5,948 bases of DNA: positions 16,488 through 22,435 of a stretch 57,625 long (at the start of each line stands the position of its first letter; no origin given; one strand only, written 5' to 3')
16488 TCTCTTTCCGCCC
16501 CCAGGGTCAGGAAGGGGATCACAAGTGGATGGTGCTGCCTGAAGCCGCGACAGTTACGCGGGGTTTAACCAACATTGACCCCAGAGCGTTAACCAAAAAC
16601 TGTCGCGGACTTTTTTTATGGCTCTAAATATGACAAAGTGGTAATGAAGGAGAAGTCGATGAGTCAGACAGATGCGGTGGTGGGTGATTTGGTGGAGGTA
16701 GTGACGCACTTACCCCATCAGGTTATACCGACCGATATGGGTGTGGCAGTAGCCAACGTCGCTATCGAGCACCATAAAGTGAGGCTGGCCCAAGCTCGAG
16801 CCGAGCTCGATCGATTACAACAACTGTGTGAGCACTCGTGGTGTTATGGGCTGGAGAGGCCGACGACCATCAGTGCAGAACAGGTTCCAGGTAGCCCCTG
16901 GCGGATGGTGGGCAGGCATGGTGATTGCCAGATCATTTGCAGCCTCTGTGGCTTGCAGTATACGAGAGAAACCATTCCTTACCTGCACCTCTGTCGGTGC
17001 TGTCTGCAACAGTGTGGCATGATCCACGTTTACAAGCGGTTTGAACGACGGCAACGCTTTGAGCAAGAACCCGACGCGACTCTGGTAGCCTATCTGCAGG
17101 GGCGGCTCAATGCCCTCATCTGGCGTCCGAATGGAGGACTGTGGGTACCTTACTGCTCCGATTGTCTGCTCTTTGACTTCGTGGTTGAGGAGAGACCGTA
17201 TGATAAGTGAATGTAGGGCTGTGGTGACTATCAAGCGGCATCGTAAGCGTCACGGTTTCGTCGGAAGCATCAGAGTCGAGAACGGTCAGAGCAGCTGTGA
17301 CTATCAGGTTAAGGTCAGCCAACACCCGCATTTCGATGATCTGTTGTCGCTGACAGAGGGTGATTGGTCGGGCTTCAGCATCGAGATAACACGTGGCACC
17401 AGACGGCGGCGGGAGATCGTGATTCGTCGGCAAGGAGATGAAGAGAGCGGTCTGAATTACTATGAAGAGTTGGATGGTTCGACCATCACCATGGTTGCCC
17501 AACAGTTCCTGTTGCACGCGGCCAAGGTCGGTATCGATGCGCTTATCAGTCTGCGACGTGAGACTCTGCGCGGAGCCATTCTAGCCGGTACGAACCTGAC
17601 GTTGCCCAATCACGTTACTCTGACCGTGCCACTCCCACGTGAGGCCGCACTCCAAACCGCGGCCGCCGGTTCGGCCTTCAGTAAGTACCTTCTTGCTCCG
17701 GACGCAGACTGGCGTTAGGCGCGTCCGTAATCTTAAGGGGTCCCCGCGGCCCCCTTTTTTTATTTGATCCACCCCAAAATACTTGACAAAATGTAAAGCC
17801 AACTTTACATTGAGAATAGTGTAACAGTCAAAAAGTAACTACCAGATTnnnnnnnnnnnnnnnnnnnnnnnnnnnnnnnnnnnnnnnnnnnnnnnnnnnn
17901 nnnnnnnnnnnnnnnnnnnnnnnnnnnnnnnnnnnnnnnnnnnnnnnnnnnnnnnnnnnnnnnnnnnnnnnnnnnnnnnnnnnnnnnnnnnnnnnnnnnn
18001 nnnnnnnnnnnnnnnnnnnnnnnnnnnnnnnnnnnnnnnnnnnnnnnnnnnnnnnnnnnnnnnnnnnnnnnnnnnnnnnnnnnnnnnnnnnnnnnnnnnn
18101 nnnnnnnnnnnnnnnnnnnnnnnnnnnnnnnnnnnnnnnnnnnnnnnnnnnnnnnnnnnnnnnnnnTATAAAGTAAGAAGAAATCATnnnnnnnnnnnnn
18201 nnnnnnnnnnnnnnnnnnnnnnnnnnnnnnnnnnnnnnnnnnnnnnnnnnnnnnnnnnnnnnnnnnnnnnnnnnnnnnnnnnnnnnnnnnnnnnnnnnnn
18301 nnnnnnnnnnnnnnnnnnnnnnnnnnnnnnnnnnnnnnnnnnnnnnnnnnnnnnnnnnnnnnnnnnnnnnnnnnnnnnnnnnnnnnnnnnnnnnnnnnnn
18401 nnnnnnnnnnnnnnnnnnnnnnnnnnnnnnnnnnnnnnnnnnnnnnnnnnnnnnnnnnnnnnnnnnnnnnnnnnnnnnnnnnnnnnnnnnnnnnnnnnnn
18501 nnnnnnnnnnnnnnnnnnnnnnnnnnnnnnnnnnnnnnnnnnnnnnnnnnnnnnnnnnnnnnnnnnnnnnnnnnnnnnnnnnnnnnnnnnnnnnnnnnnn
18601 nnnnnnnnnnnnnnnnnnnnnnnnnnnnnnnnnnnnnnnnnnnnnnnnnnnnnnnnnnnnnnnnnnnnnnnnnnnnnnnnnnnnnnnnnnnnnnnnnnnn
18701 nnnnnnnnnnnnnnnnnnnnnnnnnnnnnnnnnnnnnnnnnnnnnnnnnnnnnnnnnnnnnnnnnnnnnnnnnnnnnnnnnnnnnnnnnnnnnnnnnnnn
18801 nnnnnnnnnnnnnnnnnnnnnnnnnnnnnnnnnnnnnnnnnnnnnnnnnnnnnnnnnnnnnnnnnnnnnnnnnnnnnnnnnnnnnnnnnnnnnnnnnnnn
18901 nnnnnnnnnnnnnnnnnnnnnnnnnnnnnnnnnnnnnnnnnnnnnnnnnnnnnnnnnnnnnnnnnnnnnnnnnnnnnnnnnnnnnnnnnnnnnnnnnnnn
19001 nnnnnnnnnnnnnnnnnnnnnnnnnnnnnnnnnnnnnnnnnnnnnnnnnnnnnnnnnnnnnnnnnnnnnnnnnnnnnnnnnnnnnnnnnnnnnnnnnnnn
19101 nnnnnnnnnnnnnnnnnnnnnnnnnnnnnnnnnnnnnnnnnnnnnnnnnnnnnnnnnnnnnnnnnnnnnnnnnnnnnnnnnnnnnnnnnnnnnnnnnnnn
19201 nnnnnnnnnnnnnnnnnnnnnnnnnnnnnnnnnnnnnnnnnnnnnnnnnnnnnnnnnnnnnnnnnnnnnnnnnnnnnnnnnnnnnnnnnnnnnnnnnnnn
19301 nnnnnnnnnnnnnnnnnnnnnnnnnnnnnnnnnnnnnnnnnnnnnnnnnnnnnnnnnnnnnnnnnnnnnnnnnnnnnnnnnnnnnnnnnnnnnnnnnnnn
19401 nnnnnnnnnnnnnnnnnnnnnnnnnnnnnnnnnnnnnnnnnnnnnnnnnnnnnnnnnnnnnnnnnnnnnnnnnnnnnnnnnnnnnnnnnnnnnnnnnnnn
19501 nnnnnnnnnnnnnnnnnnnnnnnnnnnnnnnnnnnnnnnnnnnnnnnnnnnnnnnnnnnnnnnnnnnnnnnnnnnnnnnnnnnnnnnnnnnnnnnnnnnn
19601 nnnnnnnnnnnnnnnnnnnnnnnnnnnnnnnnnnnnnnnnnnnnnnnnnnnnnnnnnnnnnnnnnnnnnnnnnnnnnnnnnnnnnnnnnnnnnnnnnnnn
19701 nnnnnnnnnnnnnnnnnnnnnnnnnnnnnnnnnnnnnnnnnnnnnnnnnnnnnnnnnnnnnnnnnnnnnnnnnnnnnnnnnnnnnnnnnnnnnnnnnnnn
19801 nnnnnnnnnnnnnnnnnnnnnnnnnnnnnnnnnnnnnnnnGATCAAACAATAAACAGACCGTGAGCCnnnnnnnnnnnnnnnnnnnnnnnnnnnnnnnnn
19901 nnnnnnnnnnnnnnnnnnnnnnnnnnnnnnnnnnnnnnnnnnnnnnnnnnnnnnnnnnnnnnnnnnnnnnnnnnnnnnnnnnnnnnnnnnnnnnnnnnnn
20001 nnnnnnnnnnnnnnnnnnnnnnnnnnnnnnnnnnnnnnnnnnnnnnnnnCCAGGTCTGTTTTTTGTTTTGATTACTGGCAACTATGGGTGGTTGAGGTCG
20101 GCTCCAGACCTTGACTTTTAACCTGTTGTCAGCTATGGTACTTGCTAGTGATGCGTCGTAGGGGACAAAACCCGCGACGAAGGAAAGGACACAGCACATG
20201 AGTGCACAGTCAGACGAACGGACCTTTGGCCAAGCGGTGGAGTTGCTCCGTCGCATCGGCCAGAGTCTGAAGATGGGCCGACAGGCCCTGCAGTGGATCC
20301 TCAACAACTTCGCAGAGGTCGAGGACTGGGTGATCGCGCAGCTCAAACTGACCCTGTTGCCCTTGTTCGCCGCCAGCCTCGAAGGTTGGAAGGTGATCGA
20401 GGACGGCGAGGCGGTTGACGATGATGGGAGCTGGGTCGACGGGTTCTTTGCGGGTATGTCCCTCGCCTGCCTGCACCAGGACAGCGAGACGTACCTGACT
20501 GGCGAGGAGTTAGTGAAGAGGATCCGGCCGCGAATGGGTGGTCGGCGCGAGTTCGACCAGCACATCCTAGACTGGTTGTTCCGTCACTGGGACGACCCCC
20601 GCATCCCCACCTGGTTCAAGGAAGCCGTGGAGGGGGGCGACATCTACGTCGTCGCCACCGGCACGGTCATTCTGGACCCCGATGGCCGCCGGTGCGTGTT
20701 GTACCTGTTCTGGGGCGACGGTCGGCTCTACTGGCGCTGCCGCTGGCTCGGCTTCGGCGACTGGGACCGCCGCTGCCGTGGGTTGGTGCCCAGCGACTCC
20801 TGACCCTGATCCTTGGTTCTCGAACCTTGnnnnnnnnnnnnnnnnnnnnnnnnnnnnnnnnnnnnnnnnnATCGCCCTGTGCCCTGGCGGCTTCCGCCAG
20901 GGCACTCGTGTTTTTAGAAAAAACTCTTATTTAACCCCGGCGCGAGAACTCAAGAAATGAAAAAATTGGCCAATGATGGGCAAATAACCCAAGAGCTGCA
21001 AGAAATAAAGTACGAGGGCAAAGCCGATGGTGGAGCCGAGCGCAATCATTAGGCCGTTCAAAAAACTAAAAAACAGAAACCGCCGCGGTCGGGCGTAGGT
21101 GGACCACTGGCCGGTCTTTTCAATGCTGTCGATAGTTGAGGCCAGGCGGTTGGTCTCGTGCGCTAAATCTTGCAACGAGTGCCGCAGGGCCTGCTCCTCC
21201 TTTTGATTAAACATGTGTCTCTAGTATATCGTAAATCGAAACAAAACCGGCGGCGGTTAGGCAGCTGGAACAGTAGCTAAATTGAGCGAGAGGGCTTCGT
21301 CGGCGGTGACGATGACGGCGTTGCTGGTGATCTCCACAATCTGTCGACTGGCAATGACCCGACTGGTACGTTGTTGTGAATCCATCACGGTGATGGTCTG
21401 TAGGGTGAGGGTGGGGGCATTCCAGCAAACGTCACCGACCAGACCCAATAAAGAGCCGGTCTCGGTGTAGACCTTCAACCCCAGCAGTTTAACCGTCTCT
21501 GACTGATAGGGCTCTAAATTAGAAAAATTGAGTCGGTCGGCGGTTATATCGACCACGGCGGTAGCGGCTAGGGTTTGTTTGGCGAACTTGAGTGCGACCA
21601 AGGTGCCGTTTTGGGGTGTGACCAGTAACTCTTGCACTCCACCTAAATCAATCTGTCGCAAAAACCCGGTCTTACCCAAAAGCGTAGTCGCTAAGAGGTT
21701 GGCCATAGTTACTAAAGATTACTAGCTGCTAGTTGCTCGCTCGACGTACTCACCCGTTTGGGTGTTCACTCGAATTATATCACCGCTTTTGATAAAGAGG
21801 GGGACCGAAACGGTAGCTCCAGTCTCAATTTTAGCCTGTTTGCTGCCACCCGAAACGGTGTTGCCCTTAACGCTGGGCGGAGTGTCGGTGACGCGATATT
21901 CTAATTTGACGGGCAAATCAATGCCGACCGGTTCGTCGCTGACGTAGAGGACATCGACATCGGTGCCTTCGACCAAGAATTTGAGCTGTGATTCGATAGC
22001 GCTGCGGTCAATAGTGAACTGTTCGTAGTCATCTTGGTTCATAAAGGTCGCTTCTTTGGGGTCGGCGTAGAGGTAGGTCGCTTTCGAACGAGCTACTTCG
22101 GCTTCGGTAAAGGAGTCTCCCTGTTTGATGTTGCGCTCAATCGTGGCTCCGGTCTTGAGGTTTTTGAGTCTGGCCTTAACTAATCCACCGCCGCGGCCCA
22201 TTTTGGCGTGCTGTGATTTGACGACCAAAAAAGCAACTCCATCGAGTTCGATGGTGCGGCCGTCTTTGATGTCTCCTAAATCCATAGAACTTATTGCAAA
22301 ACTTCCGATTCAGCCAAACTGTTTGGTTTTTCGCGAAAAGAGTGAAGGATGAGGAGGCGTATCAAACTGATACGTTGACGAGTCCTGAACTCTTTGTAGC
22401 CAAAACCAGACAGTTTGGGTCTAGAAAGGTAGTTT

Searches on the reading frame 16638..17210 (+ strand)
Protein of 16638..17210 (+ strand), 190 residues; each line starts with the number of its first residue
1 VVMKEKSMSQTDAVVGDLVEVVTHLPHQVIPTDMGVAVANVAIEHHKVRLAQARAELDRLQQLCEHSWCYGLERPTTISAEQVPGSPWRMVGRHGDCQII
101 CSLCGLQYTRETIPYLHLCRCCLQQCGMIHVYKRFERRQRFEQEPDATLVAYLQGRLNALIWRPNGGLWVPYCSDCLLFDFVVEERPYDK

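Call 5: search_protein_families(library=pfam, proteins=[window:16638-17210:+], max_evalue=0.01)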
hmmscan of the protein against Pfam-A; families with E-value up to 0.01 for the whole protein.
window:16638-17210:+ (190 aa): 0 families

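Call 87: search_protein_families(library=phrogs, proteins=[window:16659-17210:+], max_evalue=0.01)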
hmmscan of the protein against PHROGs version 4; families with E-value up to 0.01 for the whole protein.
window:16659-17210:+ (183 aa): 0 families

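Call 88: search_protein_families(library=padloc, proteins=[window:16659-17210:+], max_evalue=0.01)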
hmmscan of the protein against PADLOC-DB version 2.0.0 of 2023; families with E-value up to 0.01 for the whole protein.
window:16659-17210:+ (183 aa): 0 families

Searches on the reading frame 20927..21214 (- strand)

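Call 38: search_protein_families(library=pfam, proteins=[window:20927-21214:-], max_evalue=0.00001)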
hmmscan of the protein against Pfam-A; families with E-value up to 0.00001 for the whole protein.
window:20927-21214:- (95 aa): 1 family
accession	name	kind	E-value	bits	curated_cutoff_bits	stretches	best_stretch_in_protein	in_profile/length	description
PF18910.5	DUF5665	-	1.9e-08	34.7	27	1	43-85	2-48/56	Domain of unknown function (DUF5665)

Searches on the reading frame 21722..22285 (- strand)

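Call 38: search_protein_families(library=pfam, proteins=[window:21722-22285:-], max_evalue=0.00001)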
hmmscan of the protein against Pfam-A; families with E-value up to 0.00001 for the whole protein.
window:21722-22285:- (187 aa): 3 families
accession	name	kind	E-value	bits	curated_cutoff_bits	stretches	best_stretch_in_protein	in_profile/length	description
PF09285.17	Elong-fact-P_C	-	6.8e-25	87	25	1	129-183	2-56/56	Elongation factor P, C-terminal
PF08207.18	EFP_N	-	1.4e-17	63.9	23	1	4-59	3-58/58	Elongation factor P (EF-P) KOW-like domain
PF01132.26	EFP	-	9e-16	58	27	1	68-120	2-54/54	Elongation factor P (EF-P) OB domain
